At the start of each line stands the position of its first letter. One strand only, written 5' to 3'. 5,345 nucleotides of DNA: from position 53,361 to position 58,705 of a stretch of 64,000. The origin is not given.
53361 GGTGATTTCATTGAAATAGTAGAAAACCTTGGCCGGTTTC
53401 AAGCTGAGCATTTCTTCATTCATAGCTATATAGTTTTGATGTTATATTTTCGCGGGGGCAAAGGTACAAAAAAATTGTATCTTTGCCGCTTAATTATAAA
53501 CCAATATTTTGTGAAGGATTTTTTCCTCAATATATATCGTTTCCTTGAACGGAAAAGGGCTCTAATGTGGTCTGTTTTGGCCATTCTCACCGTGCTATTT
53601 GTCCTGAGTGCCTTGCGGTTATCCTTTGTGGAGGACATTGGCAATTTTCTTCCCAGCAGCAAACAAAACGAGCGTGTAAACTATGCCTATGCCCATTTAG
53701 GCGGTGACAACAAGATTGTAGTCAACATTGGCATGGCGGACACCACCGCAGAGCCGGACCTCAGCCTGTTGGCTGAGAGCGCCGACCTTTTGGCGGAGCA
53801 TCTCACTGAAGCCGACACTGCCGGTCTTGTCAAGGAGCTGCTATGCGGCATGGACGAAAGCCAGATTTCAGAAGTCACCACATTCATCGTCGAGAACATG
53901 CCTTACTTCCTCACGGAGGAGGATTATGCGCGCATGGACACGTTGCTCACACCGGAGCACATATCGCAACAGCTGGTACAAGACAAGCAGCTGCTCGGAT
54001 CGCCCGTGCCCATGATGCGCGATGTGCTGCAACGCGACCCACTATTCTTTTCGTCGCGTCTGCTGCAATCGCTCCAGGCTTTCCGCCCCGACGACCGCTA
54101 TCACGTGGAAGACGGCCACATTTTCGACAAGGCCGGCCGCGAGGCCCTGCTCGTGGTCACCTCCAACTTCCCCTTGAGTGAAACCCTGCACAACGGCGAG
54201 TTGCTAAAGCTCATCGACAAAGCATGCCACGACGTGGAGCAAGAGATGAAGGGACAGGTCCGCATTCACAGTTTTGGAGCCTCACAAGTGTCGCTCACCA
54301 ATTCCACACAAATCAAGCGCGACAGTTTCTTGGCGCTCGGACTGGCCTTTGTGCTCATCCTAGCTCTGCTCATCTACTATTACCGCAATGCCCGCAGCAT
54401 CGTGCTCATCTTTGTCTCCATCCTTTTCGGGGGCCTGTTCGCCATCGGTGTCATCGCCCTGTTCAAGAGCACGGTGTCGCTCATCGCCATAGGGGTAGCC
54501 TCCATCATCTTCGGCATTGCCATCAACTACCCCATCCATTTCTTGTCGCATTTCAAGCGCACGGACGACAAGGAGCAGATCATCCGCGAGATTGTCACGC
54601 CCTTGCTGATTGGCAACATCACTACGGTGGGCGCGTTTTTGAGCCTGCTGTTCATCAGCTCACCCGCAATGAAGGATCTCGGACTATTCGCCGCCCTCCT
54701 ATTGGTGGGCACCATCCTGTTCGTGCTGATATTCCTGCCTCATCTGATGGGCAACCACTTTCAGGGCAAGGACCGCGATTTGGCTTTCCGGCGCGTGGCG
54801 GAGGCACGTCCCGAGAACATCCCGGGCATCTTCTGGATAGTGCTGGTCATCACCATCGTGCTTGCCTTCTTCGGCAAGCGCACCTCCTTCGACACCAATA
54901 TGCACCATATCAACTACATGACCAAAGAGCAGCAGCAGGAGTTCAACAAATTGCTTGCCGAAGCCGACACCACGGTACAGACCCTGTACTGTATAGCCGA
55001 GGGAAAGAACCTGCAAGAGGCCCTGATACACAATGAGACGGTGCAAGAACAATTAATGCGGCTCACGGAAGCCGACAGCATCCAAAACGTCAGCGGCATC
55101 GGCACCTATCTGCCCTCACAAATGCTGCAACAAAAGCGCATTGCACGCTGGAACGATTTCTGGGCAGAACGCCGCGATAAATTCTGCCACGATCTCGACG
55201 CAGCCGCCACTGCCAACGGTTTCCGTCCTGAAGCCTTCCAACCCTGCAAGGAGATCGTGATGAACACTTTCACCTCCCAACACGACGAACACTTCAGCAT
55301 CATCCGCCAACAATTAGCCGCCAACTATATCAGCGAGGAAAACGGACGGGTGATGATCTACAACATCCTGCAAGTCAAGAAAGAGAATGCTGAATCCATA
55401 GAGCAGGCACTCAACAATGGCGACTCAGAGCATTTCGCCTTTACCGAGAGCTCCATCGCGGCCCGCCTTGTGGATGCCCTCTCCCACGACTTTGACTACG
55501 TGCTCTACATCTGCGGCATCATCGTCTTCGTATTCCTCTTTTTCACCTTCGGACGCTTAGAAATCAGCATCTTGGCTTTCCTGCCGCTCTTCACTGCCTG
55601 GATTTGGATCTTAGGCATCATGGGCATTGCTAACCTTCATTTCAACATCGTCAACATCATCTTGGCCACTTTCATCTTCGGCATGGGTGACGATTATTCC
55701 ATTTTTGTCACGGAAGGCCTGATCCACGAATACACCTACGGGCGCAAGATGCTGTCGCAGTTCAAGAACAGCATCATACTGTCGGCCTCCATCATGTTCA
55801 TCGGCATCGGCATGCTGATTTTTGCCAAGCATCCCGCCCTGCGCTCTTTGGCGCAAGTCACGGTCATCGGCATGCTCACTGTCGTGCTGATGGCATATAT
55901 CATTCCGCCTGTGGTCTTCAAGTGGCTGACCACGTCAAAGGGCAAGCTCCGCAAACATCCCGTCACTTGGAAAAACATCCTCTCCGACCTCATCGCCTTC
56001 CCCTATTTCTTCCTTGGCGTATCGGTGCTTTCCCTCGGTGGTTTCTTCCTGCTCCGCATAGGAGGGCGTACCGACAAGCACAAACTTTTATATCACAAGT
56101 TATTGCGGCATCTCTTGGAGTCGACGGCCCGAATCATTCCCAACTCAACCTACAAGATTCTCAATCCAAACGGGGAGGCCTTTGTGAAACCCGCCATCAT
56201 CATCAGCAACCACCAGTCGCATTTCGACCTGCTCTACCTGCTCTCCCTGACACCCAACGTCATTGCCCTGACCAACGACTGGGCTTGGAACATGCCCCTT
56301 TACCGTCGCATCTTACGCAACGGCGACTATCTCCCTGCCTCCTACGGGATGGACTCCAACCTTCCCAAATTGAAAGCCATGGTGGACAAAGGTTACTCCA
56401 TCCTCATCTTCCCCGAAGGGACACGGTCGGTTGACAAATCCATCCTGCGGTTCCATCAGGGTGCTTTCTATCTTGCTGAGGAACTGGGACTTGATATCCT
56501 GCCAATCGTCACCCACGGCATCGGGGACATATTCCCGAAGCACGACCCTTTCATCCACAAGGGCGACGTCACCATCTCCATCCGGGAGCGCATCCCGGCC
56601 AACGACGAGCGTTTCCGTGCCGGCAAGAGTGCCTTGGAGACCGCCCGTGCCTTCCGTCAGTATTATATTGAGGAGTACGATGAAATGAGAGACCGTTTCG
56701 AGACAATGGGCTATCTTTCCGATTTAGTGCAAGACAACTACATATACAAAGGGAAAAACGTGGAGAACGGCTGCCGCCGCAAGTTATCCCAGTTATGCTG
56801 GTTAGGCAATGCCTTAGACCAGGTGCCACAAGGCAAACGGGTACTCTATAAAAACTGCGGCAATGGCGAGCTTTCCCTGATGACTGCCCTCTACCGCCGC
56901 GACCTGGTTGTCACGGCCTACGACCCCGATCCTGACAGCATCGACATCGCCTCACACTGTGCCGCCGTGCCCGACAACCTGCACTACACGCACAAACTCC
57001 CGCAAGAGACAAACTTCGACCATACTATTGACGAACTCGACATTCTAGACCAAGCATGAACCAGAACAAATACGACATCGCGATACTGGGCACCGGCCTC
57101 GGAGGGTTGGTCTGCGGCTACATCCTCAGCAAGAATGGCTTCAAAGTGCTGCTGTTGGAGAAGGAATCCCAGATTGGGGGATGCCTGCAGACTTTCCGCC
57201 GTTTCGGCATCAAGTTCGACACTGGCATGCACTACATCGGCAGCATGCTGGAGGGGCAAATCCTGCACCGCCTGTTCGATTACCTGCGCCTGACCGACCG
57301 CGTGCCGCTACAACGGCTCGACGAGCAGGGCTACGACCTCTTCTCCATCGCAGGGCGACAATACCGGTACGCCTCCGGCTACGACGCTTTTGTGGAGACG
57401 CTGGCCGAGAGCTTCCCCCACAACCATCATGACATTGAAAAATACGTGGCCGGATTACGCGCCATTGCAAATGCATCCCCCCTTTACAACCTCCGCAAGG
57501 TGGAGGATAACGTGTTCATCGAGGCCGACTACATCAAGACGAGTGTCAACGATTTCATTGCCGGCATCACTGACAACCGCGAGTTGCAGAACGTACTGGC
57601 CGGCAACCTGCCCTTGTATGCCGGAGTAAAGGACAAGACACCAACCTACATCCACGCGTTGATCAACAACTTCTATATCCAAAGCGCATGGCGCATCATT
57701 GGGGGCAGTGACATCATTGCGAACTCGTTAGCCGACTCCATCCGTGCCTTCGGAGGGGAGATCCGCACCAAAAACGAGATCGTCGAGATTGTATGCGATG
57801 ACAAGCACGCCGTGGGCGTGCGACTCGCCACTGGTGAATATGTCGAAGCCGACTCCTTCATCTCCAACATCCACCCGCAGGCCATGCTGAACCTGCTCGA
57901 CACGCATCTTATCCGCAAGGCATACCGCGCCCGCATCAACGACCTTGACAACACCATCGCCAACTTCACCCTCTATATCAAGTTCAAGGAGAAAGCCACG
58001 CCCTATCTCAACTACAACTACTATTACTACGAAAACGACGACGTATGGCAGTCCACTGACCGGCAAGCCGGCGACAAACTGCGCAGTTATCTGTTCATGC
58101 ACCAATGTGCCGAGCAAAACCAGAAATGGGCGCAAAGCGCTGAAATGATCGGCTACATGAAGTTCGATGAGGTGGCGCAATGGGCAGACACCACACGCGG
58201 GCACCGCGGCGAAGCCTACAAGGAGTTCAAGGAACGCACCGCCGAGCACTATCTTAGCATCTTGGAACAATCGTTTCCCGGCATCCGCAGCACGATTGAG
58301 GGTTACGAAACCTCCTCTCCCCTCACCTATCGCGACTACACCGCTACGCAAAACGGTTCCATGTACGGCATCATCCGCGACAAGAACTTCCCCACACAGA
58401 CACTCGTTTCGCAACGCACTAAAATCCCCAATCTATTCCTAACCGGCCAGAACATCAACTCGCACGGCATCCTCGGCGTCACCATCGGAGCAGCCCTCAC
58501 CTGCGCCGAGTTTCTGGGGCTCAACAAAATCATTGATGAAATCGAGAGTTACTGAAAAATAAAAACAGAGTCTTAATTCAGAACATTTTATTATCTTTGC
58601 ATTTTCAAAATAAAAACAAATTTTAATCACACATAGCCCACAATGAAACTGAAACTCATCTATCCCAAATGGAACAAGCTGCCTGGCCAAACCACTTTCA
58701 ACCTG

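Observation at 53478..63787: A 10-kb same-strand cluster resembling an uncharacterised lipid tailoring/export pathway without any ketosynthase or ACP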

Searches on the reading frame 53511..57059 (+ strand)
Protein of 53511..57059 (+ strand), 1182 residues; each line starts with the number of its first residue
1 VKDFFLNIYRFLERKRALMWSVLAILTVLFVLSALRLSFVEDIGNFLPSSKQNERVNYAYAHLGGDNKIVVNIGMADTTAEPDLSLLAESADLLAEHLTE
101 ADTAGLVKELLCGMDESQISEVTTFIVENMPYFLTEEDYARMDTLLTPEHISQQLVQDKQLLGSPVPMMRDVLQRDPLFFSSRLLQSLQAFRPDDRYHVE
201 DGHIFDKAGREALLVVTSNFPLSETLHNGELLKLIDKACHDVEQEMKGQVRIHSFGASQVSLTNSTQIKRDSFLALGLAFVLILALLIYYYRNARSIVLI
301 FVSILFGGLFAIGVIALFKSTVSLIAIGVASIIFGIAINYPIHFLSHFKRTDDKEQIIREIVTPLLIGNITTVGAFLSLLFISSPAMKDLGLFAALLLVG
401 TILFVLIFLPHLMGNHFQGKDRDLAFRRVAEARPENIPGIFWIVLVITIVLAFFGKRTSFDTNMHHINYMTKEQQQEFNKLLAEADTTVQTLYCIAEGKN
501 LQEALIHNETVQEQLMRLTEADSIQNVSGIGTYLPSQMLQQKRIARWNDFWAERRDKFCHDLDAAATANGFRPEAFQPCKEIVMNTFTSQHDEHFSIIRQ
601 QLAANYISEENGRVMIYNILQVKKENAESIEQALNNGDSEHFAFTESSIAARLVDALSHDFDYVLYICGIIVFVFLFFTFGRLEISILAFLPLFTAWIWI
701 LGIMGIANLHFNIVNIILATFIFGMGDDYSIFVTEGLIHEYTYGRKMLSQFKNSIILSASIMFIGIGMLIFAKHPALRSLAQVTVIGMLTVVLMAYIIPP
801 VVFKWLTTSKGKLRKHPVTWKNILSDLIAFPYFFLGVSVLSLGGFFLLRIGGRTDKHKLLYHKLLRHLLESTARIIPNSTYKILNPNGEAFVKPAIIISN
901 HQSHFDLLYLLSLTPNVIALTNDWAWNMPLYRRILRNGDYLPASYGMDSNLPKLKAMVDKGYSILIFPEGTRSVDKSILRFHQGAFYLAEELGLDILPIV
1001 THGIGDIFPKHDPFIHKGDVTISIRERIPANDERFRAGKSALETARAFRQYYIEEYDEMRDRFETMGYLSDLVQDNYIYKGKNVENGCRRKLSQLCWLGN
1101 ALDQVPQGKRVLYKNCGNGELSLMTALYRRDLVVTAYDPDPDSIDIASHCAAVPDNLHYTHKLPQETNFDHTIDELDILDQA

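Call 5: search_protein_families(library=pfam, proteins=[window:53511-57059:+], max_evalue=0.01)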
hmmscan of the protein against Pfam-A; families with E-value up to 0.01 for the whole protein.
window:53511-57059:+ (1182 aa): 2 families
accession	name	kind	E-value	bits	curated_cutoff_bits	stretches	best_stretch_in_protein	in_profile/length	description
PF01553.26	Acyltransferase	-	6.3e-18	65.3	23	1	893-1000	14-130/132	Acyltransferase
PF03176.21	MMPL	-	5.4e-13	49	20.5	2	256-413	129-299/333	MMPL family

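Call 6: search_protein_families(library=ncbifam, proteins=[window:53511-57059:+], max_evalue=0.01)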
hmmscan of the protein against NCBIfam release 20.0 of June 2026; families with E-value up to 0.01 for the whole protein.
window:53511-57059:+ (1182 aa): 11 families
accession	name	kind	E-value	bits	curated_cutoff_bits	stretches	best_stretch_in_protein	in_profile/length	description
TIGR00921.1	2A067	subfamily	1.3e-26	92.9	351.9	2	230-413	540-731/733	hydrophobe/amphiphile efflux-3 (HAE3) family transporter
TIGR03480.1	HpnN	hypoth_equivalog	2.7e-25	88.6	751.85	2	259-415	700-858/862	hopanoid biosynthesis associated RND transporter like protein HpnN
NF045600.2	BstA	equivalog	1e-17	63.3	1400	2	198-510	209-542/903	sterol transporter cytoplasmic membrane protein BstA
TIGR00530.1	AGP_acyltrn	subfamily_domain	5.1e-14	52.2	102.95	1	892-1000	15-128/130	1-acylglycerol-3-phosphate O-acyltransferase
TIGR00833.1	actII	subfamily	1.9e-12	46.3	874.7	2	230-413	132-329/910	MMPL family RND transporter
NF052374.1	HopndTporHpnN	equivalog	1e-09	37.1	1100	2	259-415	700-856/858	hopanoid transporter HpnN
TIGR00966.2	transloc_SecF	equivalog_domain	5.2e-06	26.1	160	2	237-336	92-189/279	protein translocase subunit SecF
NF005291.0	PRK06814.1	equivalog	6.9e-06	24.2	1349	1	890-1003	451-565/1140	acyl-[ACP]--phospholipid O-acyltransferase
NF006386.0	PRK08633.1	equivalog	1.6e-05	22.8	1221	1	893-1008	441-559/1147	acyl-[ACP]--phospholipid O-acyltransferase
NF005959.0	PRK08043.1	equivalog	4.3e-05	22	886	1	895-1003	30-139/719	bifunctional acyl-ACP--phospholipid O-acyltransferase/long-chain-fatty-acid--ACP ligase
NF011593.0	PRK15018.1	equivalog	5.3e-05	23.1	501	1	895-1001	67-179/245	1-acylglycerol-3-phosphate O-acyltransferase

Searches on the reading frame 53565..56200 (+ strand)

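Call 15: search_protein_families(library=pfam, proteins=[window:53565-56200:+], max_evalue=10)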
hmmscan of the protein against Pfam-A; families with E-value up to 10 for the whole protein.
window:53565-56200:+ (878 aa): 3 families
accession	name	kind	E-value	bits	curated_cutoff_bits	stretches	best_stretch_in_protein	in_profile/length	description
PF03176.21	MMPL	-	5e-13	49.1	20.5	2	238-395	129-299/333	MMPL family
PF03937.21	Sdh5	-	0.16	12.4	27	1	447-472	25-50/76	Flavinator of succinate dehydrogenase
PF18967.5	PycTM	-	3.5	8.5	27.2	1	372-414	13-56/107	Pycsar effector protein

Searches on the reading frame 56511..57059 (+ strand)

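Call 15: search_protein_families(library=pfam, proteins=[window:56511-57059:+], max_evalue=10)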
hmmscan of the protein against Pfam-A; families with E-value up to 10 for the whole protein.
window:56511-57059:+ (182 aa): 2 families
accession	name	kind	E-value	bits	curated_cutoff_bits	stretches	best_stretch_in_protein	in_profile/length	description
PF13649.12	Methyltransf_25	-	0.18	12.9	27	1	116-166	6-57/97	Methyltransferase domain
PF05175.20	MTS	-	0.18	11.9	23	1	103-151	28-75/170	Methyltransferase small domain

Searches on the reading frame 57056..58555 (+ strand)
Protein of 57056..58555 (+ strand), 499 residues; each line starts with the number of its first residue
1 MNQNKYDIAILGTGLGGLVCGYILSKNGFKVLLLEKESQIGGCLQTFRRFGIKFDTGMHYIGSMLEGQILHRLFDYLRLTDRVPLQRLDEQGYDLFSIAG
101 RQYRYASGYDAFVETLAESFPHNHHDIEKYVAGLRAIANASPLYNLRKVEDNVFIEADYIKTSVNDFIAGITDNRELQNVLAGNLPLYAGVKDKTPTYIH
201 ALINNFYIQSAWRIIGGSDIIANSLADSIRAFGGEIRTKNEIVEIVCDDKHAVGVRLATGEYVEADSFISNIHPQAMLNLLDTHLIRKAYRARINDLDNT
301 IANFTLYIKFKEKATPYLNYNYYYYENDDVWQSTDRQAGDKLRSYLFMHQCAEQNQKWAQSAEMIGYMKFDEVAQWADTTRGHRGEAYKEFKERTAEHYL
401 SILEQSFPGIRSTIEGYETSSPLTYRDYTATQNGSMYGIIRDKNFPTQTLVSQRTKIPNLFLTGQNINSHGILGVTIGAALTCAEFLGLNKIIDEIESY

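Call 5: search_protein_families(library=pfam, proteins=[window:57056-58555:+], max_evalue=0.01)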
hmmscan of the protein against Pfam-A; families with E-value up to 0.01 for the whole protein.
window:57056-58555:+ (499 aa): 10 families
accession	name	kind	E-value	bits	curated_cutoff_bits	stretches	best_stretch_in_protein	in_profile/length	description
PF01593.30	Amino_oxidase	-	1.7e-20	74.2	19.8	1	15-316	1-297/443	Flavin containing amine oxidoreductase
PF13450.12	NAD_binding_8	-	8.6e-16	58.4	21.9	1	10-77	1-68/68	NAD(P)-binding Rossmann-like domain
PF01266.30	DAO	-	2.8e-07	30.8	27.9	1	7-42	1-37/353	FAD dependent oxidoreductase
PF00890.30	FAD_binding_2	-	8e-07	29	20.4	1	7-44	1-38/414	FAD binding domain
PF03486.20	HI0933_like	-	9.1e-06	25.7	50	0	7-41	2-36/244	HI0933-like protein Rossmann domain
PF01946.23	Thi4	-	1.5e-05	24.8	26.2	1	5-43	17-56/235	Thi4 family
PF00996.24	GDI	-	0.00075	18.6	23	1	4-42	3-41/436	GDP dissociation inhibitor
PF07992.20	Pyr_redox_2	-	0.0012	18.8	26.1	0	6-39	1-34/291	Pyridine nucleotide-disulphide oxidoreductase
PF12831.13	FAD_oxidored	-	0.0015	18.4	27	1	7-44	1-38/416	FAD dependent oxidoreductase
PF01494.25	FAD_binding_3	-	0.0071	16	22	0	6-38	2-34/349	FAD binding domain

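Call 6: search_protein_families(library=ncbifam, proteins=[window:57056-58555:+], max_evalue=0.01)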
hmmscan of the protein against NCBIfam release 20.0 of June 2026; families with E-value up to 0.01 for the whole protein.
window:57056-58555:+ (499 aa): 55 families (the best 25 are shown)
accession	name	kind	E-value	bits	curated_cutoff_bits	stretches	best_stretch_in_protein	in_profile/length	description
TIGR02733.1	desat_CrtD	equivalog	4e-41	141.2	549.7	2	149-484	157-486/492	C-3',4' desaturase CrtD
TIGR02730.1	carot_isom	equivalog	1.3e-31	110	586.9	2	216-485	226-486/493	carotenoid isomerase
TIGR02734.1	crtI_fam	subfamily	2.8e-22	79.1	238.1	1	9-464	2-465/504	phytoene desaturase family protein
NF045637.1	carotdesatCrtDProt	equivalog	1.7e-20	73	580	2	184-467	187-462/485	1-hydroxycarotenoid 3,4-desaturase CrtD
NF045689.1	BCarotKetCrtO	equivalog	2.3e-17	62.8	1000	2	213-304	237-330/563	beta-carotene ketolase CrtO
NF005560.0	PRK07233.1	equivalog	2.3e-16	59.7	252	2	7-84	2-77/435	hypothetical protein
NF058655.1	CrtID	equivalog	7.2e-15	54.8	640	1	8-292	1-288/478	bifunctional phytoene desaturase/3,4-desaturase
NF005548.0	PRK07208.1-4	equivalog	5.1e-12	45.2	389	1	5-60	3-58/488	hypothetical protein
NF042421.1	hydcarot_desat_CrtD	equivalog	3.3e-11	42.3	500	1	9-273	5-277/487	1-hydroxycarotenoid 3,4-desaturase CrtD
TIGR03467.1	HpnE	equivalog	9.4e-11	41.7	283.05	1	8-61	1-56/430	hydroxysqualene dehydroxylase HpnE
NF005545.0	PRK07208.1-1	equivalog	1.2e-08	33.8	451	1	3-61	5-64/504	hypothetical protein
NF005547.0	PRK07208.1-3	equivalog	1.5e-08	33.8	380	1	3-60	2-59/465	hypothetical protein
NF005546.0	PRK07208.1-2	equivalog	3.4e-08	32.5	418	1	5-60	4-60/527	hypothetical protein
TIGR02731.1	phytoene_desat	equivalog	5.4e-07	28.7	569.4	1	8-83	2-76/453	15-cis-phytoene desaturase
TIGR00031.1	UDP-GALP_mutase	equivalog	2.4e-06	26.8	303.75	1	5-44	1-41/378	UDP-galactopyranose mutase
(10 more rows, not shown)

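Call 35: search_solved_structures(query=window:57056-58555:+, max_evalue=0.00001)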
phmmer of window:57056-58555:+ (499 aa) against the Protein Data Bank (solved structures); distinct sequences matched with E-value up to 0.00001: 3.
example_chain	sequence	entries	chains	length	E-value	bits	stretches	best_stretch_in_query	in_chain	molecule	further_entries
3nrn_A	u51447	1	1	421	6.3e-08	35.1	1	9-73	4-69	uncharacterized protein PF1083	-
4rep_A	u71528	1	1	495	1.8e-06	30.4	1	9-272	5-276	Gamma-carotene desaturase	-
4dgk_A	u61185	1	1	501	6e-06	28.6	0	9-109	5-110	Phytoene dehydrogenase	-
